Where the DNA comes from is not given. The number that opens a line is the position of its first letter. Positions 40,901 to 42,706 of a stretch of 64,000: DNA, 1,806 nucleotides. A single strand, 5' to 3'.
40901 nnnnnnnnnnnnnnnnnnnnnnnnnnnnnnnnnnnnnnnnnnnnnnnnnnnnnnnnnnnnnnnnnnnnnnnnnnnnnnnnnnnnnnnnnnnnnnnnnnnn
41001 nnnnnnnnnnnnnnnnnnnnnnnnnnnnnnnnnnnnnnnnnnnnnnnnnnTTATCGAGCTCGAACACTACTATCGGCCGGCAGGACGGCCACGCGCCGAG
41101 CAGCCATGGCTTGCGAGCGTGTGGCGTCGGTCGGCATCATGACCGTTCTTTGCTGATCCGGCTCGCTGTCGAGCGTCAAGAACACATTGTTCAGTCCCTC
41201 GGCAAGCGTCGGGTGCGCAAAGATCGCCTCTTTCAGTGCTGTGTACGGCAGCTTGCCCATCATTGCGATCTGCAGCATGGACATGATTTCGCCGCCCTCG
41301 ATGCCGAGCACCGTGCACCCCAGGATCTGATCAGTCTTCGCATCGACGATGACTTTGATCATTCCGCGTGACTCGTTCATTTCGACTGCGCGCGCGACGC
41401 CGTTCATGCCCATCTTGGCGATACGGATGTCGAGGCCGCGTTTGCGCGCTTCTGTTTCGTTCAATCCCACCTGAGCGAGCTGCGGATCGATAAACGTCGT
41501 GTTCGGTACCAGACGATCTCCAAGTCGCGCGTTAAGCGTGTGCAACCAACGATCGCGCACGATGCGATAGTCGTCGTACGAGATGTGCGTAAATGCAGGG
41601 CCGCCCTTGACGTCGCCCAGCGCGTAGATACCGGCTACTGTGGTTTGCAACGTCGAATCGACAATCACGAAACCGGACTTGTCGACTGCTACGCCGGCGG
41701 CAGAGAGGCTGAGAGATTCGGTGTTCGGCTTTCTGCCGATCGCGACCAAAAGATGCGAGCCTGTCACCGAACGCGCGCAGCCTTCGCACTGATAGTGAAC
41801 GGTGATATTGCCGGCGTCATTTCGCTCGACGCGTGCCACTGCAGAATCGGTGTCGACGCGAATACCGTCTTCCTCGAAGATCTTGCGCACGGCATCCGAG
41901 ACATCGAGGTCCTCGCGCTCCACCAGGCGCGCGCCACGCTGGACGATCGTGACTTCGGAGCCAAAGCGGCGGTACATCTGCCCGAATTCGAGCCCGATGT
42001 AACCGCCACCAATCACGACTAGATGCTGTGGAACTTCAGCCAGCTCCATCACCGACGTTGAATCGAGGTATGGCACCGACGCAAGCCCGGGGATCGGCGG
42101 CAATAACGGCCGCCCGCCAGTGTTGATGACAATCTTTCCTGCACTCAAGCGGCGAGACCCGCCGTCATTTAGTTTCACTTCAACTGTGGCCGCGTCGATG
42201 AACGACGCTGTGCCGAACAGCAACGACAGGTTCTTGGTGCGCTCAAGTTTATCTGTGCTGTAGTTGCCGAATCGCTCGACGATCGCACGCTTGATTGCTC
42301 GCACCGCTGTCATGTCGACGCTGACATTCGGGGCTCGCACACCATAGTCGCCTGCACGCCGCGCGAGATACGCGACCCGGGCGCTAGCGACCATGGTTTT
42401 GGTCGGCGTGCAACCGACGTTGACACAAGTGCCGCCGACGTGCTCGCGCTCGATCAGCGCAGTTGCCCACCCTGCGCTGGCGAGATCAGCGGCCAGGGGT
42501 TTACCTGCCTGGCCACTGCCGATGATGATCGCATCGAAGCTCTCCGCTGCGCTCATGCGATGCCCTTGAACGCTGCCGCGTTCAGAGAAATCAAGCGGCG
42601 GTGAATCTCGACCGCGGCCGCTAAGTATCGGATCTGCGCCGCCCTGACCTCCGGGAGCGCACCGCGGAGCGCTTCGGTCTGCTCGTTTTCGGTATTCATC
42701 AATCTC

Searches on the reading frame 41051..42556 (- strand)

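Call 65: search_protein_families(library=pfam, proteins=[window:41051-42556:-], max_evalue=1)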
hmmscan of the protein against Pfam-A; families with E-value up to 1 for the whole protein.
window:41051-42556:- (501 aa): 18 families
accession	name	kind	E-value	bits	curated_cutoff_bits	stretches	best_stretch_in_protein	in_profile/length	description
PF07992.20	Pyr_redox_2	-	6.7e-62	210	26.1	1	8-326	2-287/291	Pyridine nucleotide-disulphide oxidoreductase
PF02852.28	Pyr_redox_dim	-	2.1e-26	92.7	25.3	1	350-456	1-107/110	Pyridine nucleotide-disulphide oxidoreductase, dimerisation domain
PF00070.33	Pyr_redox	-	5.8e-21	75.2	22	1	178-254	1-78/82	Pyridine nucleotide-disulphide oxidoreductase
PF13738.12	Pyr_redox_3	-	2.4e-09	37.3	30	1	136-314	122-305/305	Pyridine nucleotide-disulphide oxidoreductase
PF01134.28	GIDA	-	3.1e-09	36.8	22.1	1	8-148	1-150/391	Glucose inhibited division protein A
PF13434.12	Lys_Orn_oxgnase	-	5.2e-05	23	21.3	1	124-216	133-230/339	L-lysine 6-monooxygenase/L-ornithine 5-monooxygenase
PF00890.30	FAD_binding_2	-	0.00069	19.4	20.4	1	8-43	1-37/414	FAD binding domain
PF03486.20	HI0933_like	-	0.0016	18.4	50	0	218-276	110-165/244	HI0933-like protein Rossmann domain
PF01494.25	FAD_binding_3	-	0.0016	18.2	22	1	8-39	3-34/349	FAD binding domain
PF13450.12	NAD_binding_8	-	0.0026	18.4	21.9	1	11-44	1-35/68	NAD(P)-binding Rossmann-like domain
PF02737.24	3HCDH_N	-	0.003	17.9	22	1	179-244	2-68/180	3-hydroxyacyl-CoA dehydrogenase, NAD binding domain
PF03721.20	UDPG_MGDP_dh_N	-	0.0089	16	27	1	179-208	3-32/187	UDP-glucose/GDP-mannose dehydrogenase family, NAD binding domain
PF02558.23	ApbA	-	0.029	14.4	22.2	0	180-223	2-47/150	Ketopantoate reductase PanE/ApbA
PF13478.12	XdhC_C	-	0.033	15.2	29.7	0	179-221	1-43/125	XdhC Rossmann domain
PF01266.30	DAO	-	0.034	14.1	27.9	1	8-43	1-38/353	FAD dependent oxidoreductase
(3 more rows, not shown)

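Call 88: search_protein_families(library=padloc, proteins=[window:41051-42556:-], max_evalue=0.001)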
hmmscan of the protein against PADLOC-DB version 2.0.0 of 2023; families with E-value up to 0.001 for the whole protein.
window:41051-42556:- (501 aa): 0 families
